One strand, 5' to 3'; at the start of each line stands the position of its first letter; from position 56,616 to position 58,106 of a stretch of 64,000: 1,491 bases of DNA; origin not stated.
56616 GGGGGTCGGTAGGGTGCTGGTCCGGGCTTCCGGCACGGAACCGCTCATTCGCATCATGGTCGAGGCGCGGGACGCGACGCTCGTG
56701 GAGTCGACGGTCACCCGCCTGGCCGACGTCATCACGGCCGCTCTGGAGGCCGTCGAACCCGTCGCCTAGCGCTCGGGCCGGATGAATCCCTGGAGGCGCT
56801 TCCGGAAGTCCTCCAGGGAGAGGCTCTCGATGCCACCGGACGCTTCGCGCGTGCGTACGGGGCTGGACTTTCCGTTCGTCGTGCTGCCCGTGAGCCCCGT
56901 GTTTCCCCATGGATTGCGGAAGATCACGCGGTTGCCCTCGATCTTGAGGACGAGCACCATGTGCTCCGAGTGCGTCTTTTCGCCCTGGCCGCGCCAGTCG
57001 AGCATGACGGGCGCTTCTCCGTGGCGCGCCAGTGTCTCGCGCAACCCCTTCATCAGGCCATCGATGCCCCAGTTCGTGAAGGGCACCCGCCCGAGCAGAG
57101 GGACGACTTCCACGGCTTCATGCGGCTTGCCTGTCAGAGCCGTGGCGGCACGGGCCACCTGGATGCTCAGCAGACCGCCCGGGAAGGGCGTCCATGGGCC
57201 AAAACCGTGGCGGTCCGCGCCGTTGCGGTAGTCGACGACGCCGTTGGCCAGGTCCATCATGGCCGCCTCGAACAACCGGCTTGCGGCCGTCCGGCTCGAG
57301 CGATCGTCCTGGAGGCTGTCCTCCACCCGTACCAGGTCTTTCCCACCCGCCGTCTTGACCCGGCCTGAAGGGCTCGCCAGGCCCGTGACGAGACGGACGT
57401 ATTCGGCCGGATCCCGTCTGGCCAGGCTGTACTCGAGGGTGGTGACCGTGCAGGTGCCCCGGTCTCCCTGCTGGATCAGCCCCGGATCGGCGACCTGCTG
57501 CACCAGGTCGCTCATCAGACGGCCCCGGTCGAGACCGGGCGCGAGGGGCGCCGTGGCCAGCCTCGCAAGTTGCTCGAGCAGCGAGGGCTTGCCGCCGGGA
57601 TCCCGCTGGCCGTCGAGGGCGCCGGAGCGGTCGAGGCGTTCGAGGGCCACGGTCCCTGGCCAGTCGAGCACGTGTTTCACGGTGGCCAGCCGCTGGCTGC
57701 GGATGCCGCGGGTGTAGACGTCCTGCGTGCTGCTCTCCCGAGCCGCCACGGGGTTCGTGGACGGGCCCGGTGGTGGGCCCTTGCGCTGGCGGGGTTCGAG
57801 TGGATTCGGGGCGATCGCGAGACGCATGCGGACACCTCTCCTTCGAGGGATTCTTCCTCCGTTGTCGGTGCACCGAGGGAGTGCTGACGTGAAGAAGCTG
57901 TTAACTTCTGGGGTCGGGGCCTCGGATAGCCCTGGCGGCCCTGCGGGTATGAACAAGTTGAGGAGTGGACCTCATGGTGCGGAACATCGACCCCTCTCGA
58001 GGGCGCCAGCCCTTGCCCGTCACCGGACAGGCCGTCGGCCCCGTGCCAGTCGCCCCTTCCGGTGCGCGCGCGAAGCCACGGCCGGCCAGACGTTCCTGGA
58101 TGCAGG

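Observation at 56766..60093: Divergent module: papain-like cysteine-peptidase-fold protein, HExxH protein and coupled beta-barrel-like secreted protein, wedged between glmM and maf-mreBCD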

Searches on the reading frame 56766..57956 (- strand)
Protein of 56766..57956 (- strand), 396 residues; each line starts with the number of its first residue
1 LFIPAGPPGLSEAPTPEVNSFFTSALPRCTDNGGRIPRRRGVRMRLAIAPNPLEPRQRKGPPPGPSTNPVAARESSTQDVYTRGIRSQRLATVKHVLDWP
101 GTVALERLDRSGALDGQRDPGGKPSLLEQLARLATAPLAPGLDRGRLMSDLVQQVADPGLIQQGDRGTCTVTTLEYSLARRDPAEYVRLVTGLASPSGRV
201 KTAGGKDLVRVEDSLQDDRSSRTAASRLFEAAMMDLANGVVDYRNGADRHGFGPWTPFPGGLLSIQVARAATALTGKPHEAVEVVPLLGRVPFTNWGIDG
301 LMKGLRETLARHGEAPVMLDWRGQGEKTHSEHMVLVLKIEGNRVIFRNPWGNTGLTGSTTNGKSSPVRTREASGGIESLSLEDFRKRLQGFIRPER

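Call 3: search_protein_families(library=pfam, proteins=[window:56766-57956:-], max_evalue=1)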
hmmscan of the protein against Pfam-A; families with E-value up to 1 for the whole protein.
window:56766-57956:- (396 aa): 0 families

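Call 4: search_protein_families(library=ncbifam, proteins=[window:56766-57956:-], max_evalue=1)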
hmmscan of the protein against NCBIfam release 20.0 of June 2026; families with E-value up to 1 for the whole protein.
window:56766-57956:- (396 aa): 0 families
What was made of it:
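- Checked: 'None resembles a housekeeping protein' holds only in the sense that there is no Pfam or NCBIfam hit (calls 3, 4).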

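Call 6: find_homologous_proteins(query=window:56766-57827:-, max_evalue=0.001)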
Query window:56766-57827:- (353 aa): 17 proteins with E <= 0.001 among 8000 candidates.
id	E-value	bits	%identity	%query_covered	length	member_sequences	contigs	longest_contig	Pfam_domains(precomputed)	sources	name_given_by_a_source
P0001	7.5e-232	786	100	100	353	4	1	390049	-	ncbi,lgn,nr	ncbi:MAG: hypothetical protein VKP72_05800 [bacterium]|nr:hypothetical protein [bacterium]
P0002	8.9e-124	431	63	86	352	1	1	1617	-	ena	-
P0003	3.9e-72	261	47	82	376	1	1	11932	-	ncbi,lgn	ncbi:MAG TPA: hypothetical protein V6D05_10100 [Stenomitos sp.]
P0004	4.7e-71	258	43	95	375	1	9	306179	-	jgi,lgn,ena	jgi:hypothetical protein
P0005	1.7e-70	256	43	96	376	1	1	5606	-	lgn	-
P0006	7.0e-70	254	49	79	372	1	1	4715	-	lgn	-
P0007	1.4e-66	243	45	82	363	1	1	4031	-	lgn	-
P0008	1.7e-64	236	43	92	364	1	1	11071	-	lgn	-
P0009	9.1e-64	234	44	91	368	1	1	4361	-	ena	-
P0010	1.7e-63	233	47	82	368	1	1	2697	-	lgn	-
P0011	1.6e-62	230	42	93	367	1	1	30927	-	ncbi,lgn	ncbi:MAG TPA: hypothetical protein V6D00_01735 [Pantanalinema sp.]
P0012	3.3e-62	229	46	83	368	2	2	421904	-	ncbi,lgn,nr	ncbi:hypothetical protein J7643_11860 [bacterium]|nr:hypothetical protein [bacterium]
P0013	1.5e-33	134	40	71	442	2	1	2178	-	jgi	jgi:hypothetical protein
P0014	2.3e-28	117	35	82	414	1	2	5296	-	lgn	-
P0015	8.8e-27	112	34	82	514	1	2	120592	-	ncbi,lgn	-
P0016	1.3e-25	108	38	64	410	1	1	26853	-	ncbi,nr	ncbi:MAG: hypothetical protein VKP62_06330 [Candidatus Sericytochromatia bacterium]|nr:hypothetical 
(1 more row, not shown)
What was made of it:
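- Checked: AAGGAG lies about 8 nt upstream of the ATG, and the public annotation is also 353 aa (call 6).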

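Call 11: find_encoding_contigs(protein=P0004, flank=8000, max_places=3)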
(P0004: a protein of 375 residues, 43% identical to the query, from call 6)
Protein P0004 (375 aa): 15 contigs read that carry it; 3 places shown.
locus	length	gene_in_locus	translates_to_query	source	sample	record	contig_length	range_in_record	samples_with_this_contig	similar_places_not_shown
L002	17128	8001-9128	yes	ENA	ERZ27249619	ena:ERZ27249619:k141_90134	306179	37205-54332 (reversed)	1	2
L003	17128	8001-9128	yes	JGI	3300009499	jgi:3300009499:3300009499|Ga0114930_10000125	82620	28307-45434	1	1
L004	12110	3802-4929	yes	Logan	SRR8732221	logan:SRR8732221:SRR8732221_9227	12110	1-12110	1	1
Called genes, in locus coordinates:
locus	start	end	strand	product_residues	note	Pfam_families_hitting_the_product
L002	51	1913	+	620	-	PF01558:POR, PF01855:POR_N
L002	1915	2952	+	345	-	PF02775:TPP_enzyme_C, PF12367:PFO_beta_C (weak)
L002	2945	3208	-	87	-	-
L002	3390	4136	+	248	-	-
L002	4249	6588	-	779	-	-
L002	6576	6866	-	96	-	-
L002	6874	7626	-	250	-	-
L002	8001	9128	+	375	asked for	-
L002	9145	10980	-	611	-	PF04055:Radical_SAM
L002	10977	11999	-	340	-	-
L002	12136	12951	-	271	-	-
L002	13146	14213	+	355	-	PF25917:BSH_RND (weak), PF25881:HH_YBHG, PF25954:Beta-barrel_RND_2 (weak), PF25990:Beta-barrel_YknX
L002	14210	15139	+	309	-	PF00005:ABC_tran, PF13401:AAA_22 (faint), PF13304:AAA_21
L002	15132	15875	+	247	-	PF00005:ABC_tran, PF13304:AAA_21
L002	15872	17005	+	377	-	PF12679:ABC2_membrane_2, PF12698:ABC2_membrane_3, PF01061:ABC2_membrane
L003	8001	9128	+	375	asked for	-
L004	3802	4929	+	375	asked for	-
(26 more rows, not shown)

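Call 14: find_encoding_contigs(protein=P0012, flank=8000, max_places=2)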
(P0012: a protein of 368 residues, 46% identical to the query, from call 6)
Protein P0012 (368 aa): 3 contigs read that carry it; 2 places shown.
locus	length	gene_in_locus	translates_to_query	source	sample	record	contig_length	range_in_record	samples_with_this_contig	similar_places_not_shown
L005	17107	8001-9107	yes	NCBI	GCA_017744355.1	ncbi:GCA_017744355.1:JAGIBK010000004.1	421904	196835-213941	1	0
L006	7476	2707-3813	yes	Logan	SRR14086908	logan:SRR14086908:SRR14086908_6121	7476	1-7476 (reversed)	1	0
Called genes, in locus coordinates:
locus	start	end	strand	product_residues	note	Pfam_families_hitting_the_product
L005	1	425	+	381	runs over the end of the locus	-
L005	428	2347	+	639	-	PF01436:NHL (faint), PF08450:SGL (weak), PF24684:Vgb_lyase, PF25021:TEN_NHL (faint)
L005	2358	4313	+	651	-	PF24684:Vgb_lyase (faint), PF25021:TEN_NHL (faint), PF01436:NHL (weak)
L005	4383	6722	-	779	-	-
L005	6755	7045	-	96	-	-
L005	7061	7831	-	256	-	-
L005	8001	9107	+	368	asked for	-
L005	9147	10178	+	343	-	PF03562:MltA, PF06725:3D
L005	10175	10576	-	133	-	-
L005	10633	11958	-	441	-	PF18990:DUF5723 (faint)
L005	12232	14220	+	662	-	PF14841:FliG_M (weak), PF01706:FliG_C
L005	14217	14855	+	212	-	PF07719:TPR_2 (faint)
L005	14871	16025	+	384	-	PF17680:FlgO (weak)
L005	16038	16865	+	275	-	PF01618:MotA_ExbB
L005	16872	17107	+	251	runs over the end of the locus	PF13677:MotB_plug, PF00691:OmpA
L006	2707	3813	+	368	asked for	-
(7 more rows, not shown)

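Call 25: search_solved_structures(query=A1, max_evalue=10, show_alignments=3)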
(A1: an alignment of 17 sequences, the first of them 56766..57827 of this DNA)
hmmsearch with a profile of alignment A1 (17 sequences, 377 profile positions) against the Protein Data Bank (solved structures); distinct sequences matched with E-value up to 10: 5.
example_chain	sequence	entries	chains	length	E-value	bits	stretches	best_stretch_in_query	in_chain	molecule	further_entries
2p1z_A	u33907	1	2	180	0.26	13.8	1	164-211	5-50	Phosphoribosyltransferase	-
2wok_A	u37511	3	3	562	0.29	13.7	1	290-333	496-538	CLAVULANIC ACID BIOSYNTHESIS OLIGOPEPTIDE BINDING PROTEIN 2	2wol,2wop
3zja_A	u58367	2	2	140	0.48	12.9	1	262-304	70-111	SL3965 | SCO3965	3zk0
3tgn_A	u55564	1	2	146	0.62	12.6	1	52-120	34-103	Adc operon repressor AdcR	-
7s3l_A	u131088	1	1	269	1.8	11.1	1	68-125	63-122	Aminoglycoside phosphotransferase family protein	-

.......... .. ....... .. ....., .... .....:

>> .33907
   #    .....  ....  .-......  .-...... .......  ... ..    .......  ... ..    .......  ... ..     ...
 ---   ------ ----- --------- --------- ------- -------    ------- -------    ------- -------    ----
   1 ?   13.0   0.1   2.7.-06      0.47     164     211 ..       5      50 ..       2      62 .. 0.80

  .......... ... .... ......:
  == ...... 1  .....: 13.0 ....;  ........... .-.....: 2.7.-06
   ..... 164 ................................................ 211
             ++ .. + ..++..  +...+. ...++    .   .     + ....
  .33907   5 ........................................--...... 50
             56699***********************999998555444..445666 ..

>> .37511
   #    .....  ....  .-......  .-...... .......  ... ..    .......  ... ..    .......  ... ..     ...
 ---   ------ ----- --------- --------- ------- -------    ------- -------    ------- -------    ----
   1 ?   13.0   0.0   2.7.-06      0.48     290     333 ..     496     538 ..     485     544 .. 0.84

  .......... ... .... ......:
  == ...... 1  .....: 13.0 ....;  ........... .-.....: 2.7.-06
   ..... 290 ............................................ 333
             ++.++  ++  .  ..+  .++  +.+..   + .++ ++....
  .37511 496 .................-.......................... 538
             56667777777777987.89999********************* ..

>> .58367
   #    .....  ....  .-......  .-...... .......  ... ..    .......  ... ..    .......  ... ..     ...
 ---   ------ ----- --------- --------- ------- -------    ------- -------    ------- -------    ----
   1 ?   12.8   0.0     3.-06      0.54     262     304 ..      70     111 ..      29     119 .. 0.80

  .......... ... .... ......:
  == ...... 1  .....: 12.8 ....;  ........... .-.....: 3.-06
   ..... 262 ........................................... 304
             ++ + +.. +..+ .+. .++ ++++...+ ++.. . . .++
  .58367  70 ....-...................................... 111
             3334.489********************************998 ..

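Call 32: find_encoding_contigs(protein=P0001, flank=10000, max_places=2)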
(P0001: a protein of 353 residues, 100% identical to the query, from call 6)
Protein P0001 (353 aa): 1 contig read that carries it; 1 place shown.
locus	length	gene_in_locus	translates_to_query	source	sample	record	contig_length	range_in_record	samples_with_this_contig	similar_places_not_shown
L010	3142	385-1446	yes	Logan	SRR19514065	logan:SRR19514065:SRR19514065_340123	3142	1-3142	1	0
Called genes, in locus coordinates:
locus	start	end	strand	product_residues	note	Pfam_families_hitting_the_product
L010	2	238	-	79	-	?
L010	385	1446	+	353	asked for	-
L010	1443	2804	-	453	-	PF02878:PGM_PMM_I, PF02879:PGM_PMM_II, PF02880:PGM_PMM_III, PF00408:PGM_PMM_IV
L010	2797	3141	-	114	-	?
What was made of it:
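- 55387..56769 (+): Flank: glmM (phosphoglucosamine mutase family). It is convergent with A, and the two stop codons overlap. PGM_PMM I-IV domains on the identical gene in L010 (call 32).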

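Call 33: find_encoding_contigs(protein=P0011, flank=7000, max_places=1)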
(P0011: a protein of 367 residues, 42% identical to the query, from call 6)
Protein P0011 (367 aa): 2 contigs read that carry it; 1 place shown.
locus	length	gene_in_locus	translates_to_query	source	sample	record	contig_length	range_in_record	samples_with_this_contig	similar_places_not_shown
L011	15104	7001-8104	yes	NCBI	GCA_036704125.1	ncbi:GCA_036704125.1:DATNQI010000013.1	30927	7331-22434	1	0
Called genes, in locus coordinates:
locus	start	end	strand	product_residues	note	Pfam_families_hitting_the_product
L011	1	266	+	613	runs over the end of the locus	PF01436:NHL (faint)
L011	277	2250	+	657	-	PF08450:SGL (faint), PF25021:TEN_NHL (faint), PF01436:NHL (faint)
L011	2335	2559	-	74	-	-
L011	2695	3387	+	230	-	-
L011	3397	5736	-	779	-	-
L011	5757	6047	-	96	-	-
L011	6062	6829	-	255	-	-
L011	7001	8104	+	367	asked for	-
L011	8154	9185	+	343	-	PF03562:MltA, PF06725:3D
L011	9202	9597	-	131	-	-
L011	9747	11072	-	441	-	PF18990:DUF5723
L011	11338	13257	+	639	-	PF14841:FliG_M (weak), PF01706:FliG_C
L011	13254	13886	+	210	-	PF07719:TPR_2 (faint), PF00515:TPR_1 (faint)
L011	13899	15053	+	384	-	PF17680:FlgO (weak)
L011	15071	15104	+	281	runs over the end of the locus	PF01618:MotA_ExbB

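Call 34: find_encoding_contigs(protein=P0015, flank=7000, max_places=1)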
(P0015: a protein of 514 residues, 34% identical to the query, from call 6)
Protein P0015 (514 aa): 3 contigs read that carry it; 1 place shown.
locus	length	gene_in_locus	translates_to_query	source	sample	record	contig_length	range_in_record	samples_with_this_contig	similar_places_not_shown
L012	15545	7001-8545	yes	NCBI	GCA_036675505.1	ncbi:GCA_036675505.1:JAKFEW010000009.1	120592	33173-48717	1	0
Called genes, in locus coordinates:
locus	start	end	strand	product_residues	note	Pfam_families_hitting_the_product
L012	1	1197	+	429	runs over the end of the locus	PF25917:BSH_RND (faint), PF25881:HH_YBHG, PF25954:Beta-barrel_RND_2, PF25990:Beta-barrel_YknX (weak), PF25967:RND-MFP_C (faint), PF25975:CzcB_C, PF25989:YknX_C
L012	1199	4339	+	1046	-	PF00873:ACR_tran, PF02355:SecD_SecF_C (faint), PF03176:MMPL (weak)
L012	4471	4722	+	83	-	-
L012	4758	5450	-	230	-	PF01738:DLH, PF12146:Hydrolase_4 (faint), PF20408:Abhydrolase_11 (weak), PF12697:Abhydrolase_6 (faint), PF00326:Peptidase_S9 (faint)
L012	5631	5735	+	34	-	-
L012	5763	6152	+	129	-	PF13911:AhpC-TSA_2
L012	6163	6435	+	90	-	PF10041:DUF2277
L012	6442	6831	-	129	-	PF00903:Glyoxalase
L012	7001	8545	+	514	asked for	-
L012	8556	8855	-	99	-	-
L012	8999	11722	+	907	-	PF01436:NHL (faint), PF25021:TEN_NHL (faint), PF08450:SGL (faint), PF22807:TrAA12 (faint), PF24684:Vgb_lyase (weak), PF06739:SBBP (faint)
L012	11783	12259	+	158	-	-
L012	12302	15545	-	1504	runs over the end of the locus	PF00069:Pkinase, PF07714:PK_Tyr_Ser-Thr, PF13191:AAA_16, PF13424:TPR_12 (weak), PF01590:GAF, PF13185:GAF_2, PF13492:GAF_3 (weak), PF01590:GAF, +1 more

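Call 35: find_encoding_contigs(protein=P0016, flank=7000, max_places=1)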
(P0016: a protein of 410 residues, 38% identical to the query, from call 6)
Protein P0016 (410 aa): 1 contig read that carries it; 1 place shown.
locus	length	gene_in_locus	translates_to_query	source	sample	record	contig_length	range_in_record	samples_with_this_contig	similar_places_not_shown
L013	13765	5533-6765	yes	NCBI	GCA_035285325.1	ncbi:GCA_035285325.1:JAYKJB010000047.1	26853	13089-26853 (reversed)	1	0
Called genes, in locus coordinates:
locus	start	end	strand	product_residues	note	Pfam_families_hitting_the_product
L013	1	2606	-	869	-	PF22422:MGH1-like_GH, PF03200:Glyco_hydro_63 (faint)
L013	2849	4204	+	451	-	PF14691:Fer4_20, PF00070:Pyr_redox (faint), PF07992:Pyr_redox_2, PF13450:NAD_binding_8 (weak), PF13738:Pyr_redox_3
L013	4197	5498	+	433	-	PF01180:DHO_dh, PF01207:Dus, PF00037:Fer4 (faint), PF12797:Fer4_2 (faint), PF14697:Fer4_21, PF12838:Fer4_7 (weak)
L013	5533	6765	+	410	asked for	-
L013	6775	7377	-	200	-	-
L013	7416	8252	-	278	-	PF00248:Aldo_ket_red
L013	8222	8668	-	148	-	PF02391:MoaE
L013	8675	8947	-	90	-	PF02597:ThiS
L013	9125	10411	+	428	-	PF00368:HMG-CoA_red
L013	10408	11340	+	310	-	PF00288:GHMP_kinases_N, PF08544:GHMP_kinases_C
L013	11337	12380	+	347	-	PF01070:FMN_dh, PF00478:IMPDH (faint), PF01645:Glu_synthase (weak)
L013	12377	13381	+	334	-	PF22700:MVD-like_N, PF00288:GHMP_kinases_N, PF18376:MDD_C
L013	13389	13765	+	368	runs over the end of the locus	PF00288:GHMP_kinases_N, PF08544:GHMP_kinases_C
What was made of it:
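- A homologues elsewhere are in other contexts (calls 11, 14, 33-35).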

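Call 37: predict_structure(alignment_id=A1)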
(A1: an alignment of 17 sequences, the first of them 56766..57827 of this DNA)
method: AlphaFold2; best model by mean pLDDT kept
length: 353 residues; sequences in the alignment: 17
mean_pLDDT: 86.2   pTM: 0.84
mean pLDDT of the five models: 86.2, 85.1, 85.0, 84.6, 84.3
residues with pLDDT >= 90: 234; 70-90: 58; 50-70: 31; < 50: 30
segments of 3 or more residues with pLDDT < 50: 1-4, 6-18, 23-25, 244-252
pLDDT, mean of each block of 10 residues (from residue 1): 45 46 51 72 96 98 96 71 96 97 98 97 94 96 98 98 95 91 97 90 78 70 95 95 48 79 96 94 86 97 92 84 91 96 95 87
secondary structure, 60 per line:
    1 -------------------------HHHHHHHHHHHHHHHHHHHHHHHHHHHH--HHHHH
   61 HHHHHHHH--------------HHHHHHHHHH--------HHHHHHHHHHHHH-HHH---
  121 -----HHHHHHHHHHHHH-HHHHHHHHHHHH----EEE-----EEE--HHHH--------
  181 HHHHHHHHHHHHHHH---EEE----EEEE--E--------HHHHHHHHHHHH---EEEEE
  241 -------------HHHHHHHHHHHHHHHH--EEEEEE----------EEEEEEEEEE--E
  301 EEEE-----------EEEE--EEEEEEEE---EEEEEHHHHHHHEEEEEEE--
elements in order: H26-53 H56-68 H83-92 H101-113 H126-138 H140-151 E156-158 E164-166 H169-172 H181-195 E199-201 E206-209 H221-232 E236-240 H254-269 E272-277 E288-297 E300-304 E316-319 E322-329 E333-337 H338-344 E345-351
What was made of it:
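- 56766..57827 (-): Gene A: 353-aa divergent clan-CA (papain/calpain-fold) cysteine peptidase. It has no signal peptide and a disordered N-terminus of about 25 aa, followed by a helical N-terminal region (residues 26-113) and the catalytic domain. AF2 model with pLDDT 86.2 (call 37).
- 57450..57470 (-): Codons for Gln120 (57468-57470, predicted oxyanion hole) through Cys126 (57450-57452, predicted nucleophile) of A. Cys126 sits at the N-terminus of helix 126-138 in the model (call 37).
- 56904..56963 (-): Codons for His289 (56961-56963) through Asn305-Pro-Trp-Gly308 (56904-56915) of A. His289 lies on strand 288-297, and Asn305 directly follows strand 300-304 (call 37).
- Cys sits at a helix N-terminus, and His and Asn lie on adjacent strands (call 37).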

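Call 39: fold_search(model_id=the predicted structure, library=pdb)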
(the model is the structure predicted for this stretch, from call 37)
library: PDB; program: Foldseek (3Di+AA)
matches with E <= 10: 689; with E <= 0.001: 25
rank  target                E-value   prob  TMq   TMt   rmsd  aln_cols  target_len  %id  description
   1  7w7o                  9.6e-06  1.00  0.38  0.40  12.4       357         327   16  The crystal structure of human Calpain-1 protease core in complex with 14a (released 2023-06-07)
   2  1zcm                  2.3e-05  1.00  0.38  0.42  11.3       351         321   16  Human calpain protease core inhibited by ZLLYCH2F (released 2006-01-31)
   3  8gx3                  3.8e-05  1.00  0.35  0.37  12.8       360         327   16  The crystal structure of human Calpain-1 protease core in complex with 14c (released 2023-09-20)
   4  8ssk_C                5.0e-05  1.00  0.25  0.28  17.1       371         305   15  Citrobacter rodentium contact dependent growth inhibition (CDI) entry and toxin (CdiA-CT) domains (released 2024-05-15)
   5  1tl9_A                5.9e-05  1.00  0.34  0.36  12.5       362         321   13  High resolution crystal structure of calpain I protease core in complex with leupeptin (released 2004-11-02)
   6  8ssk_A                6.6e-05  1.00  0.24  0.28  17.8       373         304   13  Citrobacter rodentium contact dependent growth inhibition (CDI) entry and toxin (CdiA-CT) domains (released 2024-05-15)
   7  8ssk_D                1.3e-04  0.99  0.24  0.27  15.9       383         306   14  Citrobacter rodentium contact dependent growth inhibition (CDI) entry and toxin (CdiA-CT) domains (released 2024-05-15)
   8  8ssk_B                1.4e-04  0.99  0.25  0.28  17.1       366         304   16  Citrobacter rodentium contact dependent growth inhibition (CDI) entry and toxin (CdiA-CT) domains (released 2024-05-15)
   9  2g8e                  1.5e-04  1.00  0.38  0.40  12.2       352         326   14  Calpain 1 proteolytic core in complex with SNJ-1715, a cyclic hemiacetal-type inhibitor (released 2006-06-06)
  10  6bdt_A                2.5e-04  1.00  0.35  0.39  12.6       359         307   14  Crystal Structure of Human Calpain-3 Protease Core Mutant-C129S (released 2018-02-07)
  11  6bjd_A                2.9e-04  1.00  0.34  0.38   7.4       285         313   14  Crystal Structure of Human Calpain-3 Protease Core in Complex with E-64 (released 2018-02-07)
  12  6bdt_C                3.5e-04  1.00  0.34  0.37  14.1       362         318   12  Crystal Structure of Human Calpain-3 Protease Core Mutant-C129S (released 2018-02-07)
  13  3df0_A                4.6e-04  1.00  0.35  0.20   8.1       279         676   18  Calcium-dependent complex between m-calpain and calpastatin (released 2008-11-11)
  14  6bjd_C                4.6e-04  1.00  0.34  0.38   7.4       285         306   14  Crystal Structure of Human Calpain-3 Protease Core in Complex with E-64 (released 2018-02-07)
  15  6bgp_A                4.6e-04  1.00  0.35  0.39   8.1       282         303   15  Crystal Structure of Human Calpain-3 Protease Core Mutant-C129A (released 2018-02-07)
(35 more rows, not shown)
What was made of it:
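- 56766..57827 (-): Foldseek top hits are calpain protease cores (E 1e-5 to 1e-3), followed by other cysteine peptidases (call 39).
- On Clan CA (papain-like) cysteine peptidases - gene A: Foldseek hits with probability near 1.0 are calpains, staphopain and papain-family enzymes (call 39).
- On Calpain family C2 (Pfam Peptidase_C2) - gene A: Calpain cores are the top hits (E 1e-5, probability 1.0), but TM-scores are 0.35-0.38 and rmsd is high (call 39).
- Closest known: Papain family. Same: It shares the papain fold, with Cys at a helix N-terminus and His/Asn on the beta subdomain, plus an N-x-W-G motif (calls 37, 39).
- Two other papain-fold enzymes also appear (phytochelatin synthase, CtaG) (call 39). 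Phytochelatin synthase Alr0975 and the amide-forming enzyme CtaG are among the fold hits (E about 2e-3 to 7e-3, call 39). The best and most numerous hits are true endopeptidases (call 39).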
